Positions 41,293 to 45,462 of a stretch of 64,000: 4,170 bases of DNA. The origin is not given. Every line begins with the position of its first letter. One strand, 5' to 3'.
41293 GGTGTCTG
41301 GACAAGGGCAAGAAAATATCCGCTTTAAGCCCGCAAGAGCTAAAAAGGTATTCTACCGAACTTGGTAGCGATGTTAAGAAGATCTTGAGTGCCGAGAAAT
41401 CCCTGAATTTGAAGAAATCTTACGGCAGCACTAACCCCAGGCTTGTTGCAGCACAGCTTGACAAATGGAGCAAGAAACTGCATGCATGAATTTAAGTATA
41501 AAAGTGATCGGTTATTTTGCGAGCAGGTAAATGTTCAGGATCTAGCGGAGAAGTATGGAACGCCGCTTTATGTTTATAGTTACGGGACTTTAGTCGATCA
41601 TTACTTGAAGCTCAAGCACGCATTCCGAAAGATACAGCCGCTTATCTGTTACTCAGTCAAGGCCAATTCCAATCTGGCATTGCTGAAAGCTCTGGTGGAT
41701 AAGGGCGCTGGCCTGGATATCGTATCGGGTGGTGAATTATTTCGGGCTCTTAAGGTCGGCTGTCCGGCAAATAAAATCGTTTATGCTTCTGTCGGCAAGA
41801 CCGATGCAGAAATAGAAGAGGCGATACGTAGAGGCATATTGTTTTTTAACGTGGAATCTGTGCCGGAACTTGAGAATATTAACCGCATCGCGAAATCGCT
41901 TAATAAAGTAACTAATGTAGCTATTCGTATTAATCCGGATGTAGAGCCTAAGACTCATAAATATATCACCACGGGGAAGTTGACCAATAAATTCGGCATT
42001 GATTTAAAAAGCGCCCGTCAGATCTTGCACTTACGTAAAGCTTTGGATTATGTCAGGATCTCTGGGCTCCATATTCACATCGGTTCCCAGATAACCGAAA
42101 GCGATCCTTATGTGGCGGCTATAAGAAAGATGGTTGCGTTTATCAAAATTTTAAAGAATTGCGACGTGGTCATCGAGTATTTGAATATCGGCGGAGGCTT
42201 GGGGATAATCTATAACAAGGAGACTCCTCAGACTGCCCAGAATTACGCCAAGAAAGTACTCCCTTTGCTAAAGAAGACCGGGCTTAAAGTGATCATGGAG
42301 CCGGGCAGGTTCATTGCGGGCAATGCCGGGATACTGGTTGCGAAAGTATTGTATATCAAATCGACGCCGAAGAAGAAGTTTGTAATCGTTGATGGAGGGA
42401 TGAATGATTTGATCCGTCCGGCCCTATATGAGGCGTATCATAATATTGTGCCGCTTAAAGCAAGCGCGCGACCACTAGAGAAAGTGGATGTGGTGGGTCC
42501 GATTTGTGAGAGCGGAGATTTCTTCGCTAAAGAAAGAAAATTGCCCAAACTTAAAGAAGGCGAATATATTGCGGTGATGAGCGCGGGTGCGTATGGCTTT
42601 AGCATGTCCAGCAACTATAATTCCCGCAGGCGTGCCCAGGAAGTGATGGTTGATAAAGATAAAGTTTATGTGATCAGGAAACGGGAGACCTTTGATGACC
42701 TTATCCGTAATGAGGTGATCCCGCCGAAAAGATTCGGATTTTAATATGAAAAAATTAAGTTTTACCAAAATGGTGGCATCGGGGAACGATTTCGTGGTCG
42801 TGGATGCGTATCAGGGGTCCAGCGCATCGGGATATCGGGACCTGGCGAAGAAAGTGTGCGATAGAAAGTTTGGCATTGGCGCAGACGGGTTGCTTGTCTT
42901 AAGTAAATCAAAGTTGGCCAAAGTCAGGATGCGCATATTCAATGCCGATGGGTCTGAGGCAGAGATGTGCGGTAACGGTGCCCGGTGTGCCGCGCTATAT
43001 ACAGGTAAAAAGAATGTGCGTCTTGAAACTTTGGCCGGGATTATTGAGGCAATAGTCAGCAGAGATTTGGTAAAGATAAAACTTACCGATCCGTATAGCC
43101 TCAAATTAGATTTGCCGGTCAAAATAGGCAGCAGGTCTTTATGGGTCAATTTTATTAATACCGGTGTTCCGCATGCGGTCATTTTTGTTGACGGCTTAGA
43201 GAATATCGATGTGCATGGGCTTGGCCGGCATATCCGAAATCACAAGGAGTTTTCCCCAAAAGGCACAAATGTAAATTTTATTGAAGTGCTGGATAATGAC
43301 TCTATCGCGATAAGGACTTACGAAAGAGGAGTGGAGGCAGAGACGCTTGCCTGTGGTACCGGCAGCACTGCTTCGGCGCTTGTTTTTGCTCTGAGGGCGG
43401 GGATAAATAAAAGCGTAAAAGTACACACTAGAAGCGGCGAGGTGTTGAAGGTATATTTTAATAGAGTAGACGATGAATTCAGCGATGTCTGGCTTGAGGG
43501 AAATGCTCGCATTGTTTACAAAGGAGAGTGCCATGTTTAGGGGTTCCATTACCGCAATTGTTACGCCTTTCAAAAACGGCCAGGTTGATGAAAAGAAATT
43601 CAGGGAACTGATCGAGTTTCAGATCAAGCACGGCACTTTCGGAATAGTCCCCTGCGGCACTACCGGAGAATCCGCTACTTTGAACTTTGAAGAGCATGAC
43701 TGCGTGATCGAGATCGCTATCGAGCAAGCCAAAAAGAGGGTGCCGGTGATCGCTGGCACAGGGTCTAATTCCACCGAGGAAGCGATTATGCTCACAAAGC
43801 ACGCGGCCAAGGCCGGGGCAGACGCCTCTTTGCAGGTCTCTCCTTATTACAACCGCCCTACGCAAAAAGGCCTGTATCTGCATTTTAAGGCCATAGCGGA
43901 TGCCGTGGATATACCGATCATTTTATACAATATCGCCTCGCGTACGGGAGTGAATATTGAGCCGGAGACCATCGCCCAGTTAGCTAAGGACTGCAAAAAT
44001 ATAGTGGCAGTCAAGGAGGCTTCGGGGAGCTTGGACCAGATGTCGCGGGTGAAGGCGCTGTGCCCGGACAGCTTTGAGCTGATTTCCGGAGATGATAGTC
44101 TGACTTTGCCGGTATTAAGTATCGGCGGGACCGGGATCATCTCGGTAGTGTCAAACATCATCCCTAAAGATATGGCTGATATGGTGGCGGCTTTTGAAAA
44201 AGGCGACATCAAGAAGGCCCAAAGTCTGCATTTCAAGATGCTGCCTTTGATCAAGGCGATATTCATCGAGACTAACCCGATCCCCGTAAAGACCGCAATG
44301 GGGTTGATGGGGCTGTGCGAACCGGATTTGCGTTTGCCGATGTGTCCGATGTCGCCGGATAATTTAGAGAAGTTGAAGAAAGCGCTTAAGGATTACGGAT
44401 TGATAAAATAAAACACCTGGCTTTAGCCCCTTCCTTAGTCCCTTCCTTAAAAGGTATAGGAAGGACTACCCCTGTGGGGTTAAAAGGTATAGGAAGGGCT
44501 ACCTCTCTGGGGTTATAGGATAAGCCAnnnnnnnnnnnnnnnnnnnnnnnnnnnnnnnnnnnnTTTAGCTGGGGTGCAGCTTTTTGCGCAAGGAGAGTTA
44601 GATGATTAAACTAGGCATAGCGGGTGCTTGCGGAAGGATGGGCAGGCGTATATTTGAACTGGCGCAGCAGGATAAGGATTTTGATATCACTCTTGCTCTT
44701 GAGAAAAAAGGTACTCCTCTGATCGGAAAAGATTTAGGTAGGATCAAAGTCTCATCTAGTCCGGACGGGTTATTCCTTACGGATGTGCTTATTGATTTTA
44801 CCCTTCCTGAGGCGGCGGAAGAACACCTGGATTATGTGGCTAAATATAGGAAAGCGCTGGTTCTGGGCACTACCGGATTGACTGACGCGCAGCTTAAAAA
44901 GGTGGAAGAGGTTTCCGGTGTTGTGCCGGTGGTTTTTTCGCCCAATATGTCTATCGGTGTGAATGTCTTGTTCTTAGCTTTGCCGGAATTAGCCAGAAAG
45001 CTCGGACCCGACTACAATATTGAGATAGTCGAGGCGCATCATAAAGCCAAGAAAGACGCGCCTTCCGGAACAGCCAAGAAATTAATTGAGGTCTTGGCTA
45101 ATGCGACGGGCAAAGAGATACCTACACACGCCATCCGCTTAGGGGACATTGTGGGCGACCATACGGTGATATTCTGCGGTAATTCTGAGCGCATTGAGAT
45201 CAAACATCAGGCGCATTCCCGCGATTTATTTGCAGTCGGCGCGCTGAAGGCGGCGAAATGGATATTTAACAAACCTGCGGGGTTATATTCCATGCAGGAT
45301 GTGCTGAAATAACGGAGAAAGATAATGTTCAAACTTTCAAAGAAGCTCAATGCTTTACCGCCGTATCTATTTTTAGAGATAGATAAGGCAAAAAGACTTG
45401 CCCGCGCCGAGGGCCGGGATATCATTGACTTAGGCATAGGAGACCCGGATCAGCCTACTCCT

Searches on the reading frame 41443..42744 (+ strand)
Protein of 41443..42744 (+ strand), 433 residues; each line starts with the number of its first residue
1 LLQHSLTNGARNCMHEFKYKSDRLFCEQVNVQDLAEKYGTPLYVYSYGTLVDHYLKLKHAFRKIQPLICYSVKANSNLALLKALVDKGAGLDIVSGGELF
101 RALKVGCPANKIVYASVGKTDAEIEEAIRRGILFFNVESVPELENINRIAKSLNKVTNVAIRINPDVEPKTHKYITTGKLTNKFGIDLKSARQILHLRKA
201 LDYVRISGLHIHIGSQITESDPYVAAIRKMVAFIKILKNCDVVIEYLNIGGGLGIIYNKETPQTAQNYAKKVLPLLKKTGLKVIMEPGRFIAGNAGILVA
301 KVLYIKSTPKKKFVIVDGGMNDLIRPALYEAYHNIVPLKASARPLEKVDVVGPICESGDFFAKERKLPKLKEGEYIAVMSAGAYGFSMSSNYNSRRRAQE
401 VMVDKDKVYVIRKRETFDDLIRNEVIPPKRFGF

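Call 53: search_protein_families(library=pfam, proteins=[window:41443-42744:+], max_evalue=0.0001)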
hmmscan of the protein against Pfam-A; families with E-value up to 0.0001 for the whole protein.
window:41443-42744:+ (433 aa): 2 families
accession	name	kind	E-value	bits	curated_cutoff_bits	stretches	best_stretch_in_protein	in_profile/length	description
PF02784.22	Orn_Arg_deC_N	-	5.3e-59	200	23.4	1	50-292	4-246/247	Pyridoxal-dependent decarboxylase, pyridoxal binding domain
PF00278.28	Orn_DAP_Arg_deC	-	2e-31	108.6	23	1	43-382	2-95/95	Pyridoxal-dependent decarboxylase, C-terminal sheet domain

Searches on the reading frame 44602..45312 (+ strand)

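Call 53: search_protein_families(library=pfam, proteins=[window:44602-45312:+], max_evalue=0.0001)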
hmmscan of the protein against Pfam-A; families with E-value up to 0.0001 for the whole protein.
window:44602-45312:+ (236 aa): 2 families
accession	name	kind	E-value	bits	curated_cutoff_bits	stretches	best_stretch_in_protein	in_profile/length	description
PF05173.19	DapB_C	-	3.1e-43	147.2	27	1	119-235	1-121/121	Dihydrodipicolinate reductase, C-terminus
PF01113.26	DapB_N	-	1.8e-30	106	25.6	1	2-116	1-124/124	Dihydrodipicolinate reductase, N-terminus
